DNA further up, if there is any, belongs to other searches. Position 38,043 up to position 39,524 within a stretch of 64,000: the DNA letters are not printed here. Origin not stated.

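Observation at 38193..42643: Carrier-protein acylation cassette plus a DAHP-synthase homolog embedded in the nonulosonic-acid cluster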

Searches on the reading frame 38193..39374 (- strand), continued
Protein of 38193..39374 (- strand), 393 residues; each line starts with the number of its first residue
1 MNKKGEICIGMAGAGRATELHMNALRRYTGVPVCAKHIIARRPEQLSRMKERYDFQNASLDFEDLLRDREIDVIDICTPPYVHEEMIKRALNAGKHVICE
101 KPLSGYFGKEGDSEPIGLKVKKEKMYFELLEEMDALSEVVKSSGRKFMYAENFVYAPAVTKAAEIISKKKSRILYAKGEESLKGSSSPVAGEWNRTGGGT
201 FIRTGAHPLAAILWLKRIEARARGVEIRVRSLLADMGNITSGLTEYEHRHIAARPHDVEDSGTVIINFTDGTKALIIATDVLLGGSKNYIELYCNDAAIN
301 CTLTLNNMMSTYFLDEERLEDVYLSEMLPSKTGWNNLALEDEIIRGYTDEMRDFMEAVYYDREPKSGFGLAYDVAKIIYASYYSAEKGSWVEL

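Call 63: fold_search(model_id=the predicted structure, library=pdb)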
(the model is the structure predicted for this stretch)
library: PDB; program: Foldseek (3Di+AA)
matches with E <= 10: 1742; with E <= 0.001: 406
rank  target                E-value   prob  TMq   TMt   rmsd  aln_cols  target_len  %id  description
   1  4gqa_B                1.7e-20  1.00  0.66  0.69   6.2       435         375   17  Crystal structure of NAD binding oxidoreductase from Klebsiella pneumoniae (released 2012-09-12)
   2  6ktj_A                1.8e-20  1.00  0.68  0.73   6.0       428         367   15  Crystal structure of scyllo-inositol dehydrogenase R178A mutant, apo-form, from Paracoccus laeviglucosivorans (released 2019-12-25)
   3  6ktj_C                3.1e-20  1.00  0.68  0.72   5.6       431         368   16  Crystal structure of scyllo-inositol dehydrogenase R178A mutant, apo-form, from Paracoccus laeviglucosivorans (released 2019-12-25)
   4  4gqa_D                4.3e-20  1.00  0.66  0.69   6.2       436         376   17  Crystal structure of NAD binding oxidoreductase from Klebsiella pneumoniae (released 2012-09-12)
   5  4gqa_C                5.2e-20  1.00  0.66  0.69   6.1       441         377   17  Crystal structure of NAD binding oxidoreductase from Klebsiella pneumoniae (released 2012-09-12)
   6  5yap_B                6.9e-20  1.00  0.67  0.72   6.2       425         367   16  Crystal structure of scyllo-inositol dehydrogenase with L-glucose dehydrogenase activity complexed with L-glucono-1,5- (released 2018-05-23)
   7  4h3v_A                8.2e-20  1.00  0.69  0.70   6.7       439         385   17  Crystal structure of oxidoreductase domain protein from Kribbella flavida (released 2012-09-26)
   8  4gqa_A                1.0e-19  1.00  0.66  0.69   6.0       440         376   17  Crystal structure of NAD binding oxidoreductase from Klebsiella pneumoniae (released 2012-09-12)
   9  3cea_A                1.2e-19  1.00  0.64  0.73   7.4       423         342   19  Crystal structure of myo-inositol 2-dehydrogenase (NP_786804.1) from Lactobacillus plantarum at 2.40 A resolution (released 2008-03-11)
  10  6a3i_B                1.3e-19  1.00  0.68  0.72   6.0       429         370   22  Levoglucosan dehydrogenase, complex with NADH and levoglucosan (released 2018-09-26)
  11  6ktj_B                1.3e-19  1.00  0.67  0.72   6.3       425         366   16  Crystal structure of scyllo-inositol dehydrogenase R178A mutant, apo-form, from Paracoccus laeviglucosivorans (released 2019-12-25)
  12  6jw7_A                2.1e-19  1.00  0.66  0.75   8.6       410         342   18  The crystal structure of KanD2 in complex with NADH and 3"-deamino-3"-hydroxykanamycin A (released 2020-04-15)
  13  4h3v_B                2.1e-19  1.00  0.68  0.71   6.6       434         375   17  Crystal structure of oxidoreductase domain protein from Kribbella flavida (released 2012-09-26)
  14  5yab_A                2.8e-19  1.00  0.68  0.73   6.1       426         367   16  Crystal structure of scyllo-inositol dehydrogenase with L-glucose dehydrogenase activity (released 2018-05-23)
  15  5yab_C                2.9e-19  1.00  0.67  0.72   6.4       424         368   16  Crystal structure of scyllo-inositol dehydrogenase with L-glucose dehydrogenase activity (released 2018-05-23)
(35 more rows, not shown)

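Call 68: find_encoding_contigs(protein=P0226, flank=10000, max_places=2)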
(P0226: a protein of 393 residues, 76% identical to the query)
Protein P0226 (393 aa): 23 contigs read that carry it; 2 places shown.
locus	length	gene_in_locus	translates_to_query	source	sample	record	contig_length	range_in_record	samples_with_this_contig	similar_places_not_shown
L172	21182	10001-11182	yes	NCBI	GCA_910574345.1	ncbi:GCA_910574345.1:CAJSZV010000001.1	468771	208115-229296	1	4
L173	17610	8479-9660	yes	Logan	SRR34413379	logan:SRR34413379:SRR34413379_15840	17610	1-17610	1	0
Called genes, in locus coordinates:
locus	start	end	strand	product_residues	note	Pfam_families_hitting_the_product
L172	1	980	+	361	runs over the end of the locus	PF01118:Semialdhyde_dh, PF02774:Semialdhyde_dhC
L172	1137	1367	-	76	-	-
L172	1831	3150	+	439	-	PF07282:Cas12f1-like_TNB (weak)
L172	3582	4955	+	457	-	-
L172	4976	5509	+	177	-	-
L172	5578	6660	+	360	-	-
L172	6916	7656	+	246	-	PF00106:adh_short, PF08659:KR (weak), PF13561:adh_short_C2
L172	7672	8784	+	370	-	PF00155:Aminotran_1_2, PF01041:DegT_DnrJ_EryC1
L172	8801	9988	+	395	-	PF01071:GARS_A, PF02655:ATP-grasp_3 (weak), PF02786:CPSase_L_D2 (weak), PF07478:Dala_Dala_lig_C (weak), PF13535:ATP-grasp_4 (weak)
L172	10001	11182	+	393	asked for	PF01408:GFO_IDH_MocA, PF22725:GFO_IDH_MocA_C3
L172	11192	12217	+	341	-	PF00793:DAHP_synth_1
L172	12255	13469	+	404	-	PF04230:PS_pyruv_trans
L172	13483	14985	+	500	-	PF08218:Citrate_ly_lig, PF01467:CTP_transf_like (weak)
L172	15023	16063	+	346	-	PF12838:Fer4_7 (weak), PF04422:FrhB_FdhB_N, PF04432:FrhB_FdhB_C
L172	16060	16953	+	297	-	-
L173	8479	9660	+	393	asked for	PF01408:GFO_IDH_MocA, PF22725:GFO_IDH_MocA_C3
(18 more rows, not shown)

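Call 69: find_encoding_contigs(protein=P0162, flank=10000, max_places=1)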
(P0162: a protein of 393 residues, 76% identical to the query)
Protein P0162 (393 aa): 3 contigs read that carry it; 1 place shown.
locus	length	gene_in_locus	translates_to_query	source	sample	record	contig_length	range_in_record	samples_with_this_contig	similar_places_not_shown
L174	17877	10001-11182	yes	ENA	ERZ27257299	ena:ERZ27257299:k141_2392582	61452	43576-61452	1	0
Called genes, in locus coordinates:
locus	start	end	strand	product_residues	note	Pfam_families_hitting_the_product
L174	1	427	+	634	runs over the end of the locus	PF01973:MptE-like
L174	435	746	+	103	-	PF26154:DUF8042 (weak)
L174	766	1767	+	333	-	PF01073:3Beta_HSD, PF01370:Epimerase, PF02719:Polysacc_synt_2, PF03435:Sacchrp_dh_NADP (faint), PF04321:RmlD_sub_bind (weak), PF05368:NmrA, PF13460:NAD_binding_10, PF16363:GDP_Man_Dehyd, +1 more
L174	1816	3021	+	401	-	PF13535:ATP-grasp_4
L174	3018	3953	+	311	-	-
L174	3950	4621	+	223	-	PF13489:Methyltransf_23, PF13847:Methyltransf_31, PF08241:Methyltransf_11, PF08242:Methyltransf_12 (weak), PF13649:Methyltransf_25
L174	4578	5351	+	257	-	PF02348:CTP_transf_3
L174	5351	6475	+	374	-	PF00155:Aminotran_1_2, PF01041:DegT_DnrJ_EryC1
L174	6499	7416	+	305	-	-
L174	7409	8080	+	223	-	PF13302:Acetyltransf_3, PF13420:Acetyltransf_4 (faint), PF00583:Acetyltransf_1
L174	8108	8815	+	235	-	PF02348:CTP_transf_3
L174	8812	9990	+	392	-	PF01071:GARS_A, PF02655:ATP-grasp_3, PF02786:CPSase_L_D2 (weak), PF07478:Dala_Dala_lig_C (weak), PF13535:ATP-grasp_4 (weak)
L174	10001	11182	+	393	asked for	PF01408:GFO_IDH_MocA, PF02894:GFO_IDH_MocA_C (weak), PF22725:GFO_IDH_MocA_C3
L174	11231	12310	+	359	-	PF05050:Methyltransf_21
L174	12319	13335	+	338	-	PF00793:DAHP_synth_1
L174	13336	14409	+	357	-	-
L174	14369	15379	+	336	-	PF03102:NeuB, PF08666:SAF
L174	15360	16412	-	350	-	PF09546:Spore_III_AE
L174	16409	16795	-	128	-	PF06686:SpoIIIAC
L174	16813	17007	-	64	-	PF06686:SpoIIIAC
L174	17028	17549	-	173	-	PF09548:Spore_III_AB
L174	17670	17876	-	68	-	?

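Call 75: find_homologous_proteins(query=L174:12319-13335:+, max_evalue=1e-30)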
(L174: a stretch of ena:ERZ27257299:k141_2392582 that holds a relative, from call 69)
Query L174:12319-13335:+ (338 aa): 8000 proteins with E <= 1e-30 among 8000 candidates; the best 120 are listed.
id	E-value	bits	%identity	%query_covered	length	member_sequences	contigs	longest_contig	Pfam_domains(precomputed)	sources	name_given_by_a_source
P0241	2.5e-224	761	100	100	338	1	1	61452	PF00793.27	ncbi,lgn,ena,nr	ncbi:MAG: 3-deoxy-7-phosphoheptulonate synthase [Defluviitaleaceae bacterium]|nr:3-deoxy-7-phosphohe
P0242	2.0e-171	587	74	100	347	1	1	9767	PF00793.27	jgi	jgi:3-deoxy-7-phosphoheptulonate synthase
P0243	3.1e-171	587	73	100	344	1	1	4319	PF00793.27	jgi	jgi:3-deoxy-7-phosphoheptulonate synthase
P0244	2.7e-170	584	73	100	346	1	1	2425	PF00793.27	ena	-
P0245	6.9e-170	582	72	100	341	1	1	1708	PF00793.27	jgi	jgi:3-deoxy-7-phosphoheptulonate synthase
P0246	1.1e-168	578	73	100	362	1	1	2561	PF00793.27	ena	-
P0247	1.0e-159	549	69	100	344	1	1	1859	PF00793.27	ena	-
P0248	7.0e-159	546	69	100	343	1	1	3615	PF00793.27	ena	-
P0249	7.5e-159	546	69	100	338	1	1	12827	PF00793.27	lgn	-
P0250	7.1e-153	526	66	100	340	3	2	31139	PF00793.27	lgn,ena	-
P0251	3.4e-151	521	65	100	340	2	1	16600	PF00793.27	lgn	-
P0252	2.1e-150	518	65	100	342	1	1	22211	PF00793.27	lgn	-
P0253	4.2e-150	517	64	100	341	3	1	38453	PF00793.27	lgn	-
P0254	9.2e-150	516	66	100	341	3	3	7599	PF00793.27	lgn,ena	-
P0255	2.0e-149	515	65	100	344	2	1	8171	PF00793.27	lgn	-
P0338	7.0e-136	471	60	100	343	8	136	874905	PF00793.27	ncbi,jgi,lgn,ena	-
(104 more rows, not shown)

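Call 76: find_encoding_contigs(protein=P0338, flank=10000, max_places=2)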
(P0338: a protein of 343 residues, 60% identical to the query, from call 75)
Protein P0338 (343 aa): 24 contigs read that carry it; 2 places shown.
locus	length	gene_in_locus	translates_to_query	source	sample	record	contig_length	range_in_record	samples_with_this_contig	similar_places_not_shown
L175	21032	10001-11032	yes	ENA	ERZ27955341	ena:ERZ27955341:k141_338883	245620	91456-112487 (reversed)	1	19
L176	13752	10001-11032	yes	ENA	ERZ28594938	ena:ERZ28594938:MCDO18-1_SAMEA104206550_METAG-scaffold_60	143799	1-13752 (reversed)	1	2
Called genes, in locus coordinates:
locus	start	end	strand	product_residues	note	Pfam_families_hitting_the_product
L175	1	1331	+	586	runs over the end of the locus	PF00664:ABC_membrane, PF00005:ABC_tran, PF02463:SMC_N (weak)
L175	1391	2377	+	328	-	-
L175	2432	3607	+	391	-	PF01071:GARS_A, PF02786:CPSase_L_D2, PF02655:ATP-grasp_3 (weak), PF13535:ATP-grasp_4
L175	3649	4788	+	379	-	PF12797:Fer4_2 (faint), PF13183:Fer4_8 (faint), PF12838:Fer4_7, PF13187:Fer4_9, PF25160:LdpA_Fe-S-bd (weak), PF00037:Fer4 (weak), PF12837:Fer4_6 (weak), PF04432:FrhB_FdhB_C, +5 more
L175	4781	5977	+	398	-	PF04230:PS_pyruv_trans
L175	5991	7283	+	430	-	PF00501:AMP-binding, PF27533:CapK_C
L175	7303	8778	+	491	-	PF00324:AA_permease, PF13520:AA_permease_2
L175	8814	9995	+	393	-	PF01408:GFO_IDH_MocA, PF22725:GFO_IDH_MocA_C3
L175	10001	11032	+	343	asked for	PF00793:DAHP_synth_1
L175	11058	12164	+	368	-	PF00155:Aminotran_1_2 (weak), PF01041:DegT_DnrJ_EryC1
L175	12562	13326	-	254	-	PF01548:DEDD_Tnp_IS110, PF02371:Transposase_20 (weak)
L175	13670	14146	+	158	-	-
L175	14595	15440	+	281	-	PF00884:Sulfatase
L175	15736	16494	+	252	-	-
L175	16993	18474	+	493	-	PF13175:AAA_15, PF13304:AAA_21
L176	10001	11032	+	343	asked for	PF00793:DAHP_synth_1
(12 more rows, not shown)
